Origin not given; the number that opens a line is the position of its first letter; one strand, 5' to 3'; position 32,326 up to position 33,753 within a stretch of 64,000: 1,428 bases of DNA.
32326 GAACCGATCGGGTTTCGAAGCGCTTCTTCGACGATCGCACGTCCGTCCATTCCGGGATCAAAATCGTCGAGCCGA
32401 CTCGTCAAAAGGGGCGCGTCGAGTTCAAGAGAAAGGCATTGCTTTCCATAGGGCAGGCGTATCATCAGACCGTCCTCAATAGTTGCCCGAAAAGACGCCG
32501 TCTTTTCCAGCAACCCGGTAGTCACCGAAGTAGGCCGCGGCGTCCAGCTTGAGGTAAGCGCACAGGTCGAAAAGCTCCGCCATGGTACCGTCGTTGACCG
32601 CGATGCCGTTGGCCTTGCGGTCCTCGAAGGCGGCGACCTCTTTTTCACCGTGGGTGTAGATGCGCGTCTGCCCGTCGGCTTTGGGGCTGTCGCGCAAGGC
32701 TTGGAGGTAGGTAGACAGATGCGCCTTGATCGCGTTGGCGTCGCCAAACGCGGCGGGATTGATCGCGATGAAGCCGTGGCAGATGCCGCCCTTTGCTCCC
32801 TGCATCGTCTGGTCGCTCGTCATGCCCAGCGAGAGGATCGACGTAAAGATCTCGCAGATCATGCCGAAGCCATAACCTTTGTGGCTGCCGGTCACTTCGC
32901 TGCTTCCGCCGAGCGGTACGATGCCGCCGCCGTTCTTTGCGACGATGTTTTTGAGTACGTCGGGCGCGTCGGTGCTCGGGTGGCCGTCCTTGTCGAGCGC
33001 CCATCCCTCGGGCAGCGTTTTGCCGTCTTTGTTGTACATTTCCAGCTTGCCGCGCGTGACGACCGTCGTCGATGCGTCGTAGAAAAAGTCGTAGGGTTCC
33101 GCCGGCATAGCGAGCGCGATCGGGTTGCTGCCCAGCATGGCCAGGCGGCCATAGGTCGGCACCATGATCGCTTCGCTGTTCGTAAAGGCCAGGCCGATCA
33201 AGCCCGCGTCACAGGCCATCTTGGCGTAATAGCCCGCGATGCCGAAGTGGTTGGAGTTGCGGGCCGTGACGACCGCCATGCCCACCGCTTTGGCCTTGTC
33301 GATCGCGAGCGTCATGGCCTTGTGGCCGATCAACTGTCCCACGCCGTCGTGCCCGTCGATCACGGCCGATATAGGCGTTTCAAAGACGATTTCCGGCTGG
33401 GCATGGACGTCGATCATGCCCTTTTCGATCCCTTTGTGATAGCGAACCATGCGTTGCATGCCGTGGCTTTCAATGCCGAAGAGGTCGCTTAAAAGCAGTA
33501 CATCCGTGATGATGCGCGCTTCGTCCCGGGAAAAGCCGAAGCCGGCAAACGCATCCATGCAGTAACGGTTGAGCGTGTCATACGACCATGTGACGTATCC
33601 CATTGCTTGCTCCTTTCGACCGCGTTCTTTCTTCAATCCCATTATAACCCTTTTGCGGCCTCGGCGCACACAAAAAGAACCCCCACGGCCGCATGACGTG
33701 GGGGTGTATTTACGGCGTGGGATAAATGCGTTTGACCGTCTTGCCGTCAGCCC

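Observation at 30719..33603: Translationally coupled operon: Ldh_2-family dehydrogenase, LarA-type racemase homologue, DIP1984-family protein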

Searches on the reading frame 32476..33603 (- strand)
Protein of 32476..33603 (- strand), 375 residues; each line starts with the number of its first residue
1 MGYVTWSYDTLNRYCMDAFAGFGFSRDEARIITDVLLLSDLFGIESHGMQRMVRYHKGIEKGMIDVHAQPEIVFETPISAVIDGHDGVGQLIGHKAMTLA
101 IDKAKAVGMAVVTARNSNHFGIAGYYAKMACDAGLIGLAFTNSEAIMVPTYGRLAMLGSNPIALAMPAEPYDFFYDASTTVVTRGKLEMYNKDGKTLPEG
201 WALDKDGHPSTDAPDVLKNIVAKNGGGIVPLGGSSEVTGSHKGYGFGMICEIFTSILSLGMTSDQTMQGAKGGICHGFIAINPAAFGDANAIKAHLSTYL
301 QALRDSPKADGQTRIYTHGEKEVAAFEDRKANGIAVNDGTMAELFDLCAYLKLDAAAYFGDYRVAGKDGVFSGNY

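Call 4: search_protein_families(library=pfam, proteins=[window:32476-33603:-], max_evalue=0.01)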
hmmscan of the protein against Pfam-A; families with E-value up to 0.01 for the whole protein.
window:32476-33603:- (375 aa): 1 family
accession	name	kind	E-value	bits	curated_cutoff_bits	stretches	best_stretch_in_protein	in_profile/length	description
PF02615.19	Ldh_2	-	2.9e-115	385.4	38.8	1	7-344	2-332/333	Malate/L-lactate dehydrogenase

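Call 5: search_protein_families(library=ncbifam, proteins=[window:32476-33603:-], max_evalue=0.01)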
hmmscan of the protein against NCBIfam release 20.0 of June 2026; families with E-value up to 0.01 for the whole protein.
window:32476-33603:- (375 aa): 5 families
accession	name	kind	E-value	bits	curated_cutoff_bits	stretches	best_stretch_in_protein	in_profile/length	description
NF040650.1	sulfolac_dhydr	equivalog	7.1e-72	242.4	500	1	17-354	14-336/339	L-sulfolactate dehydrogenase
NF007504.0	PRK10098.1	equivalog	3.3e-59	200.4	336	1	8-354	9-347/360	malate/lactate/ureidoglycolate dehydrogenase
NF011599.0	PRK15025.1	equivalog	5.9e-51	173.7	356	1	8-341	5-328/349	ureidoglycolate dehydrogenase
TIGR03175.1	AllD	equivalog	6.5e-50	170.2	496.2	1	8-342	5-329/349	ureidoglycolate dehydrogenase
NF009750.0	PRK13260.1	equivalog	1.7e-41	142.4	316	1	7-343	4-328/332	3-dehydro-L-gulonate 2-dehydrogenase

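Call 9: search_solved_structures(query=window:32476-33603:-, show_alignments=0)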
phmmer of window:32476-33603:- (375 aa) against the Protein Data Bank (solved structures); distinct sequences matched with E-value up to 0.001: 13.
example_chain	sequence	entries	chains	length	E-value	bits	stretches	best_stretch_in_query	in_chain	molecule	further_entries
1v9n_A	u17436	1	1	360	6.2e-80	272.4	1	3-348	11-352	Malate dehydrogenase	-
3i0p_A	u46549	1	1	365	1.7e-69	238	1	7-350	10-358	Malate dehydrogenase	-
2x06_A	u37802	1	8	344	4.1e-55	190.7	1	13-358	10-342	L-SULFOLACTATE DEHYDROGENASE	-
2g8y_A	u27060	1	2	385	1.5e-38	136.2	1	9-348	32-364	Malate/L-lactate dehydrogenases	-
3uoe_A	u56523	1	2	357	3.7e-37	131.6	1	23-310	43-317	Dehydrogenase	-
1vbi_A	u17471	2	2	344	5.7e-36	127.7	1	6-345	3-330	Type 2 malate/lactate dehydrogenase | malate/L-lactate dehydrogenase family protein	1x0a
4fjs_A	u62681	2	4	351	2.3e-33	119.2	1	3-339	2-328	Ureidoglycolate dehydrogenase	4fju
4h8a_A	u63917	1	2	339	2.5e-33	119.1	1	3-338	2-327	Ureidoglycolate dehydrogenase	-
1z2i_A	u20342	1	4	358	2.8e-33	118.9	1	8-350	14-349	malate dehydrogenase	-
1xrh_A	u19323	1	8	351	5.5e-33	117.9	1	7-339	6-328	Ureidoglycolate Dehydrogenase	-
1s20_A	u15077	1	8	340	1e-28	103.9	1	32-345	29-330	Hypothetical oxidoreductase yiaK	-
1nxu_A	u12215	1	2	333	1.3e-28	103.5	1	32-344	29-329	Hypothetical oxidoreductase yiaK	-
1wtj_A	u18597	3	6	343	5.2e-24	88.4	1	7-258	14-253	ureidoglycolate dehydrogenase | delta1-piperideine-2-carboxylate reductase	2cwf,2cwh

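Call 27: find_homologous_proteins(query=window:32476-33603:-, max_evalue=1e-20)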
Query window:32476-33603:- (375 aa): 6566 proteins with E <= 1e-20 among 8000 candidates; the best 120 are listed.
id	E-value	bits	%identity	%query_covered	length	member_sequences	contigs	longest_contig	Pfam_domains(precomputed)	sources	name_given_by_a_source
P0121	7.2e-252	853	100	100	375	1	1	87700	PF02615.20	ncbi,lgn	-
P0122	1.7e-193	661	75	100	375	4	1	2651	PF02615.20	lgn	-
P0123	4.0e-193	660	75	100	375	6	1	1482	PF02615.20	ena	-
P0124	1.4e-192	658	75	100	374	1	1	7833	PF02615.20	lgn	-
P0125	7.4e-192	656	75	100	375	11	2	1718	PF02615.20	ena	-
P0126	3.1e-191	654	76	100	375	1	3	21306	PF02615.20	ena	-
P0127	2.1e-190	651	75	100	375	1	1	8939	PF02615.20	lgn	-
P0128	6.8e-190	649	74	100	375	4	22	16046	PF02615.20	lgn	-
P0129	7.1e-190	649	75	100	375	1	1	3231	PF02615.20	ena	-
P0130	1.1e-189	648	75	100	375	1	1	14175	PF02615.20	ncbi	-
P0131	1.7e-189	648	74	100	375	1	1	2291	PF02615.20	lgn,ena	-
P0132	1.8e-189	648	73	100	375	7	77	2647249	PF02615.20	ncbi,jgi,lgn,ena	jgi:L-2-hydroxycarboxylate dehydrogenase (NAD+)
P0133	1.8e-189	648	75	100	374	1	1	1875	PF02615.20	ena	-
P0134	2.9e-189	647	75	100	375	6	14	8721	PF02615.20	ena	-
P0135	3.0e-189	647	75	100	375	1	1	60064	PF02615.20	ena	-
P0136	1.8e-188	644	75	100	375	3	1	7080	PF02615.20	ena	-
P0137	3.3e-188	644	74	100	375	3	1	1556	PF02615.20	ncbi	-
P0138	8.6e-188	642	74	100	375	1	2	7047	PF02615.20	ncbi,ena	-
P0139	9.0e-188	642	75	100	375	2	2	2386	PF02615.20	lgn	-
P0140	1.0e-187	642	75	100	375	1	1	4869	PF02615.20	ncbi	-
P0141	1.9e-187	641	75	100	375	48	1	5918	PF02615.20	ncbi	-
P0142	2.7e-187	641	74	100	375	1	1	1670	PF02615.20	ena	-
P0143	3.4e-187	640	74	100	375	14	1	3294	PF02615.20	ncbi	-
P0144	7.9e-187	639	74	100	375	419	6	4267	PF02615.20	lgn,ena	-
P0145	1.1e-186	639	74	100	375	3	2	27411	PF02615.20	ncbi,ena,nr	ncbi:MAG: Ldh family oxidoreductase [Lachnospiraceae bacterium]|nr:Ldh family oxidoreductase [Lachno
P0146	1.5e-186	638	74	100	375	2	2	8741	PF02615.20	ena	-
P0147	1.9e-186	638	75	100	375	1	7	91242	PF02615.20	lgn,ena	-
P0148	3.1e-186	637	74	100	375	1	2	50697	PF02615.20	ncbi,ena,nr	ncbi:MAG: Ldh family oxidoreductase [Lachnospiraceae bacterium]|nr:Ldh family oxidoreductase [Lachno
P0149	4.2e-186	637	74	100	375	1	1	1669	PF02615.20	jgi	-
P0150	4.7e-186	636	74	100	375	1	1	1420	PF02615.20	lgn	-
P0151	6.5e-186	636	73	100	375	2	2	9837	PF02615.20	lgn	-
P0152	6.9e-186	636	74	100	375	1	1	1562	PF02615.20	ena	-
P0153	7.4e-186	636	73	100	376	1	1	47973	PF02615.20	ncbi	-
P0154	8.1e-186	636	74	100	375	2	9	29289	PF02615.20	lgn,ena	-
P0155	9.6e-186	635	74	100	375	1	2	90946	PF02615.20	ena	-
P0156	1.0e-185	635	74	100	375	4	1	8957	PF02615.20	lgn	-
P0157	1.0e-185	635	72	100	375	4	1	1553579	PF02615.20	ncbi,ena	-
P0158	1.5e-185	635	73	100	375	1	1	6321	PF02615.20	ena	-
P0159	1.7e-185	635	73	100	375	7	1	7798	PF02615.20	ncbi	-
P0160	2.7e-185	634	74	100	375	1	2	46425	PF02615.20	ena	-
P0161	2.8e-185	634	74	100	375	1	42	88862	PF02615.20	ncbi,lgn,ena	-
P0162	3.0e-185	634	74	100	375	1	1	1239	PF02615.20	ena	-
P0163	3.1e-185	634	74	100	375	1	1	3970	PF02615.20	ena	-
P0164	3.2e-185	634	74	100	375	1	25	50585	PF02615.20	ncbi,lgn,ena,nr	ncbi:MAG: Ldh family oxidoreductase [Lachnospiraceae bacterium]|nr:Ldh family oxidoreductase [Lachno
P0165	3.3e-185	634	73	100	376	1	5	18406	PF02615.20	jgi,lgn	jgi:L-2-hydroxycarboxylate dehydrogenase (NAD+)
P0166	3.4e-185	634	73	100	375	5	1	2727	PF02615.20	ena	-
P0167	3.4e-185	634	74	100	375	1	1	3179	PF02615.20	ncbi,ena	-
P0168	3.5e-185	634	73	100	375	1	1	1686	PF02615.20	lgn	-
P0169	3.8e-185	634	73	100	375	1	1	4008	PF02615.20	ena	-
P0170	4.1e-185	633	74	100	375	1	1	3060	PF02615.20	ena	-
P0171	4.3e-185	633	73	100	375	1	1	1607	PF02615.20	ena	-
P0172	4.5e-185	633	74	100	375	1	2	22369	PF02615.20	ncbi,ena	-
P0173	4.5e-185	633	73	100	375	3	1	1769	PF02615.20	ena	-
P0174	4.7e-185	633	73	100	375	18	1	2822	PF02615.20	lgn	-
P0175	4.8e-185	633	74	100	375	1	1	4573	PF02615.20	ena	-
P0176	5.0e-185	633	73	100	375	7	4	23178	PF02615.20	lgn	-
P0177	5.9e-185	633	74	100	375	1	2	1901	PF02615.20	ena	-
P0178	6.2e-185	633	74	100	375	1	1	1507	PF02615.20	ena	-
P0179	6.3e-185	633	73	100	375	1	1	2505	PF02615.20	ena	-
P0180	8.1e-185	632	73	100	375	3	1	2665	PF02615.20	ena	-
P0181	8.2e-185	632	73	100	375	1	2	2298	PF02615.20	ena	-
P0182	8.6e-185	632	74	100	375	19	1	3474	PF02615.20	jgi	-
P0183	9.8e-185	632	73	100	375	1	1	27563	PF02615.20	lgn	-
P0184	9.8e-185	632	74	100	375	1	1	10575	PF02615.20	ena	-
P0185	1.4e-184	632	73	100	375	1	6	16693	PF02615.20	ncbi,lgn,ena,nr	ncbi:MAG: Ldh family oxidoreductase [Lachnospiraceae bacterium]|nr:Ldh family oxidoreductase [Lachno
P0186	1.5e-184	632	74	100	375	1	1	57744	PF02615.20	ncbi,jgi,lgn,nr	ncbi:MAG: Ldh family oxidoreductase [Lachnospiraceae bacterium]|jgi:LDH2 family malate/lactate/ureid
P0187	1.8e-184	631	72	100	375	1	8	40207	PF02615.20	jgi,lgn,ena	-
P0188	1.9e-184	631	73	100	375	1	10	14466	PF02615.20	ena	-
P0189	2.1e-184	631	73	100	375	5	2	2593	PF02615.20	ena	-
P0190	2.1e-184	631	73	100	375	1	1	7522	PF02615.20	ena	-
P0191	2.1e-184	631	72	100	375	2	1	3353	PF02615.20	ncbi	-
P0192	2.2e-184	631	73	100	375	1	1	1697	PF02615.20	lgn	-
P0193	2.3e-184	631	74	100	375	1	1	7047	PF02615.20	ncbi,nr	ncbi:MAG: Ldh family oxidoreductase [Lachnospiraceae bacterium]|nr:Ldh family oxidoreductase [Lachno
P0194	3.7e-184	630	73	100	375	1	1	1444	PF02615.20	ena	-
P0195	3.8e-184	630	73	100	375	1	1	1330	PF02615.20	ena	-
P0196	3.9e-184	630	73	100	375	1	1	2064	PF02615.20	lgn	-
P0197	4.0e-184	630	72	100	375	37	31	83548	PF02615.20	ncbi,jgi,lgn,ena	-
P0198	4.1e-184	630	74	100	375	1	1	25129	PF02615.20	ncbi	-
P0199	4.2e-184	630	73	100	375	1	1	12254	PF02615.20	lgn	-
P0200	4.6e-184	630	73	100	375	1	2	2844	PF02615.20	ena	-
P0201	5.0e-184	630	73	100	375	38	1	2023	PF02615.20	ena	-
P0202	5.6e-184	630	74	100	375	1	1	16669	PF02615.20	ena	-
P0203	6.1e-184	630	74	100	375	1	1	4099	PF02615.20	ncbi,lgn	-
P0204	9.4e-184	629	73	100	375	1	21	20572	PF02615.20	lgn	-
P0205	1.2e-183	629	73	100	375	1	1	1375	PF02615.20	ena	-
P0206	1.3e-183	628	73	100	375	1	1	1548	PF02615.20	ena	-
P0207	1.3e-183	628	74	100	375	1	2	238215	PF02615.20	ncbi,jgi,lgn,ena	-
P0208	1.4e-183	628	73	100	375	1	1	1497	PF02615.20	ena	-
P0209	1.5e-183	628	73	100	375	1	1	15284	PF02615.20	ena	-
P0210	1.5e-183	628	74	100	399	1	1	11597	PF02615.20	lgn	-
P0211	1.5e-183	628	73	100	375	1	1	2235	PF02615.20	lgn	-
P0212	1.8e-183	628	74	99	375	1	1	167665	PF02615.20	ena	-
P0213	1.9e-183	628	72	100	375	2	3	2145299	PF02615.20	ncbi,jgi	ncbi:MAG: Ldh family oxidoreductase [Aminivibrio sp.]|jgi:L-2-hydroxycarboxylate dehydrogenase (NAD+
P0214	2.2e-183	628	72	100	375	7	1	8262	PF02615.20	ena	-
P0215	3.7e-183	627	73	100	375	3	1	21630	PF02615.20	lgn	-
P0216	7.1e-183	626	72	100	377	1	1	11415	PF02615.20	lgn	-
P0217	8.6e-183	626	73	100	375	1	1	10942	PF02615.20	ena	-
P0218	9.2e-183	626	73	100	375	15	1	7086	PF02615.20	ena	-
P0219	1.1e-182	625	72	100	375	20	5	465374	PF02615.20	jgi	jgi:L-2-hydroxycarboxylate dehydrogenase (NAD+)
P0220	1.1e-182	625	72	100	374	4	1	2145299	PF02615.20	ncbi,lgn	ncbi:MAG: Ldh family oxidoreductase [Aminivibrio sp.]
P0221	1.2e-182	625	73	100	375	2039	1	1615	PF02615.20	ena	-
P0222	1.4e-182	625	71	100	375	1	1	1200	PF02615.20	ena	-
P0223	1.4e-182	625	71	100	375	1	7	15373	PF02615.20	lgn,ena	-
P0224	1.5e-182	625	73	100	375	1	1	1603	PF02615.20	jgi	jgi:LDH2 family malate/lactate/ureidoglycolate dehydrogenase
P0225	1.7e-182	625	73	100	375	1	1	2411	PF02615.20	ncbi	-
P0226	2.1e-182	624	72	100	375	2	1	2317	PF02615.20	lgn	-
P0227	2.3e-182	624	72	100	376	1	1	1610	PF02615.20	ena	-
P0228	2.4e-182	624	73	100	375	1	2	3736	PF02615.20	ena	-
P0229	2.6e-182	624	71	99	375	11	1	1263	PF02615.20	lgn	-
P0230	2.7e-182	624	72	100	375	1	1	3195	PF02615.20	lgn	-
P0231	2.7e-182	624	73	99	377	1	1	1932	PF02615.20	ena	-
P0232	2.8e-182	624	76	94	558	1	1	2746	PF28576.1,PF02687.28,PF02615.20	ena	-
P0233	2.9e-182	624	72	100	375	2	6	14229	PF02615.20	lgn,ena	-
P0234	3.0e-182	624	73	100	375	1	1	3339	PF02615.20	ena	-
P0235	3.1e-182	624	73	100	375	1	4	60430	PF02615.20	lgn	-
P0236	4.1e-182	624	73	100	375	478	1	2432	PF02615.20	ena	-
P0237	4.1e-182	624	73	100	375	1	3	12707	PF02615.20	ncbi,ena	-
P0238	4.4e-182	623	71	100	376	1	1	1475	PF02615.20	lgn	-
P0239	4.6e-182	623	73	99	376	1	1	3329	PF02615.20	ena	-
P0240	4.6e-182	623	71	100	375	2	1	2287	PF02615.20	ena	-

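Call 28: find_related_loci(query=window:32476-33603:-, collection=metagenome_contigs, flank=8000)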
Query window:32476-33603:- (375 aa) in metagenome_contigs; peptide patterns used: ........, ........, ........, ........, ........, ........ (x = any residue, [..] = any of these).
600 stretches matched a pattern (row limit reached: there are more); 568 encode a relative of the query (tblastn E <= 1e-3); the best 80 are kept; 80 distinct loci.
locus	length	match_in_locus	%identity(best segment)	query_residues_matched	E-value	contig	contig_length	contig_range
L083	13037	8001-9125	75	1-375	0e+0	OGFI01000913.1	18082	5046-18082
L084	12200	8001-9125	75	1-375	0e+0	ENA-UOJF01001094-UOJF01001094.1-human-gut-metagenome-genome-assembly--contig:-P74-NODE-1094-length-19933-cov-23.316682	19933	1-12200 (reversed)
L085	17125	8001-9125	75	1-375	0e+0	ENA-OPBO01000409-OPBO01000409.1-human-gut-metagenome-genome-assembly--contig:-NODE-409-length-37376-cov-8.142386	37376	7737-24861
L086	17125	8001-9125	75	1-375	0e+0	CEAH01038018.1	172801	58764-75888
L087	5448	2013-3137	75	1-375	0e+0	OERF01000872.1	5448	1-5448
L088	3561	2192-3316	75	1-375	0e+0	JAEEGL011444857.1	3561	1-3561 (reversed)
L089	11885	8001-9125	74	1-375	0e+0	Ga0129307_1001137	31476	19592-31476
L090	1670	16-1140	74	1-375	0e+0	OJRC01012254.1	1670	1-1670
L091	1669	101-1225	74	1-375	0e+0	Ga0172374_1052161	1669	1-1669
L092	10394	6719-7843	73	1-375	0e+0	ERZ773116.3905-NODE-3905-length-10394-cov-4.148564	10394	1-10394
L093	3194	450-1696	73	1-375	0e+0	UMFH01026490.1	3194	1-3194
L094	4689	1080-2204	73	1-375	0e+0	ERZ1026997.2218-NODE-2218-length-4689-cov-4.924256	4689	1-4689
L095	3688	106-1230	73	1-375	0e+0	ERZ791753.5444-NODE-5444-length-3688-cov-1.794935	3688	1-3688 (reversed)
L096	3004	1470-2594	73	1-375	0e+0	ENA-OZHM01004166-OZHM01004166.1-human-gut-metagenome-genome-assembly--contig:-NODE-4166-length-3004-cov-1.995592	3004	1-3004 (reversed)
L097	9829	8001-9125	73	1-375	0e+0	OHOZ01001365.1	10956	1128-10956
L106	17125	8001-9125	73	1-375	0e+0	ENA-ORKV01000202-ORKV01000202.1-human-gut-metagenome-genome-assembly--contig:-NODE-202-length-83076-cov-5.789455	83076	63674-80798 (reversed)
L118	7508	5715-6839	73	1-375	0e+0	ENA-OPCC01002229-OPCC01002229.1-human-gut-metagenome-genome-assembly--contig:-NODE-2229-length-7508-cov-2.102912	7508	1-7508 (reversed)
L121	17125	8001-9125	73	1-375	0e+0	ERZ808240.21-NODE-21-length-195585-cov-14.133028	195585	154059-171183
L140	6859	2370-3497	72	1-375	0e+0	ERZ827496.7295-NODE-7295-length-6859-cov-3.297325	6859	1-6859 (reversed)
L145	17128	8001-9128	71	1-375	0e+0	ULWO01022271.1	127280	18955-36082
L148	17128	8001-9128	72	1-375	0e+0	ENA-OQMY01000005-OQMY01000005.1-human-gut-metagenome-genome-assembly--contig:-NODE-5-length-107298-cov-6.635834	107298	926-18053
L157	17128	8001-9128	72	1-375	0e+0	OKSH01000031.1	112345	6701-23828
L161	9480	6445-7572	72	1-375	0e+0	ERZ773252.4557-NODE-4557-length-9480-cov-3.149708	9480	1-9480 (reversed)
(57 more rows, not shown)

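Call 32: search_protein_families(library=pfam, proteins=[L145:9188-10363:+, L148:6909-7643:+, L140:4911-5969:+, L106:6669-7871:+, L157:5054-6640:+, L118:2011-2799:+, L121:5219-6688:+, L148:11617-12117:+, L106:3259-4170:+, L161:2421-3791:+], max_evalue=0.00001)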
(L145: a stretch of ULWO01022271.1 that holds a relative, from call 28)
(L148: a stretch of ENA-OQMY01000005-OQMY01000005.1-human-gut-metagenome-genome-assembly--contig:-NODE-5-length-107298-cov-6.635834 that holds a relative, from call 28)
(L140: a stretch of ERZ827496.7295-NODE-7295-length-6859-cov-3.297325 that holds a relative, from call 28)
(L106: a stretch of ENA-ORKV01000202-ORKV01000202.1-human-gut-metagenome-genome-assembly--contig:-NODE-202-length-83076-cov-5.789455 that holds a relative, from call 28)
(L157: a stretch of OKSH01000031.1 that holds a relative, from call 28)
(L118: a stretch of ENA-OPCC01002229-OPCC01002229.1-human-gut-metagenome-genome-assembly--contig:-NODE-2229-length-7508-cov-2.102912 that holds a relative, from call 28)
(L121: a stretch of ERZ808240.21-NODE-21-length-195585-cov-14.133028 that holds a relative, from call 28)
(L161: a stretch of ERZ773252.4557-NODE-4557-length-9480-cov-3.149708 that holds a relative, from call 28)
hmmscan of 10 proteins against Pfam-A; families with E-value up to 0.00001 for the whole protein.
L145:9188-10363:+ (391 aa): 2 families
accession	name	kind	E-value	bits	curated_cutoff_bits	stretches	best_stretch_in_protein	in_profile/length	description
PF00390.24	malic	-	7.1e-31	107.9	23.1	1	16-148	2-182/182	Malic enzyme, N-terminal domain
PF03949.21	Malic_M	-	2.3e-24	86.6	23.5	1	162-383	3-257/258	Malic enzyme, NAD binding domain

L148:6909-7643:+ (244 aa): 2 families
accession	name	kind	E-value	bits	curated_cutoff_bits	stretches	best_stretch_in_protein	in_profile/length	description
PF07729.17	FCD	-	4.5e-21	76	24.3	1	99-222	2-124/125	FCD domain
PF00392.27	GntR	-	5.2e-15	55.3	27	1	14-72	5-63/64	Bacterial regulatory proteins, gntR family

L140:4911-5969:+ (352 aa): 1 family
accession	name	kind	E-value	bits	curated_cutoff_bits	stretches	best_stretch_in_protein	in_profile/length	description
PF00155.27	Aminotran_1_2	-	4e-59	201.1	19.7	1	24-345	2-360/361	Aminotransferase class I and II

L106:6669-7871:+ (400 aa): 4 families
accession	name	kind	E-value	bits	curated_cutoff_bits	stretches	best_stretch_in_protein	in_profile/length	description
PF12831.13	FAD_oxidored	-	1.8e-55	189.4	27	2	12-192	1-164/416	FAD dependent oxidoreductase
PF00890.30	FAD_binding_2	-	2e-09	37.6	20.4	1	12-47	1-36/414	FAD binding domain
PF01266.30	DAO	-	4.9e-08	33.3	27.9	0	12-47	1-36/353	FAD dependent oxidoreductase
PF07992.20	Pyr_redox_2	-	4.4e-06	26.8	26.1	0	12-174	2-109/291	Pyridine nucleotide-disulphide oxidoreductase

L157:5054-6640:+ (528 aa): 2 families
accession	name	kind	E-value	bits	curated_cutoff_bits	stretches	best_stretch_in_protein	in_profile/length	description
PF00004.35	AAA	-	2.4e-09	38.2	21.2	1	36-167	1-118/131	ATPase family associated with various cellular activities (AAA)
PF07728.20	AAA_5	-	3.9e-07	30.6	22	1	35-171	1-132/139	AAA domain (dynein-related subfamily)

L118:2011-2799:+ (262 aa): 1 family
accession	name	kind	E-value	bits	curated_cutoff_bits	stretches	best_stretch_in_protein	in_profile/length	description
PF04962.18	KduI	-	7.3e-70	235.7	23.9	1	15-261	14-262/262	KduI/IolB family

L121:5219-6688:+ (489 aa): 2 families
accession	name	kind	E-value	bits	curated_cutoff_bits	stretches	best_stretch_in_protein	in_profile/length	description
PF00370.27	FGGY_N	-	2.5e-55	188.2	28.8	1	4-246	1-244/245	FGGY family of carbohydrate kinases, N-terminal domain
PF02782.22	FGGY_C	-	2.1e-28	99.9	27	1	283-437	30-196/198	FGGY family of carbohydrate kinases, C-terminal domain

L148:11617-12117:+ (166 aa): 1 family
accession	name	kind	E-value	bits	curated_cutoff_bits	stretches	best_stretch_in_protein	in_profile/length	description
PF06695.16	Sm_multidrug_ex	-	2e-42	145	30.7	1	32-152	1-121/121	Putative small multi-drug export protein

L106:3259-4170:+ (303 aa): 2 families
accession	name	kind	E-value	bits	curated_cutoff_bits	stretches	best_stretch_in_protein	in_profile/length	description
PF00766.25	ETF_alpha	-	4e-32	110.5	27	1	183-262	2-81/81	Electron transfer flavoprotein FAD-binding domain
PF01012.27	ETF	-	2.3e-30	106.2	26.7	1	12-163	16-178/181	Electron transfer flavoprotein domain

L161:2421-3791:+ (456 aa): 2 families
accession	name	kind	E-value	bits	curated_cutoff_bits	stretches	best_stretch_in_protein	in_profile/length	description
PF09967.15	DUF2201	-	1.1e-12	48.5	26.4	1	306-445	2-122/123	VWA-like domain (DUF2201)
PF13519.12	VWA_2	-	1.4e-06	29.3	27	1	306-409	2-106/107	von Willebrand factor type A domain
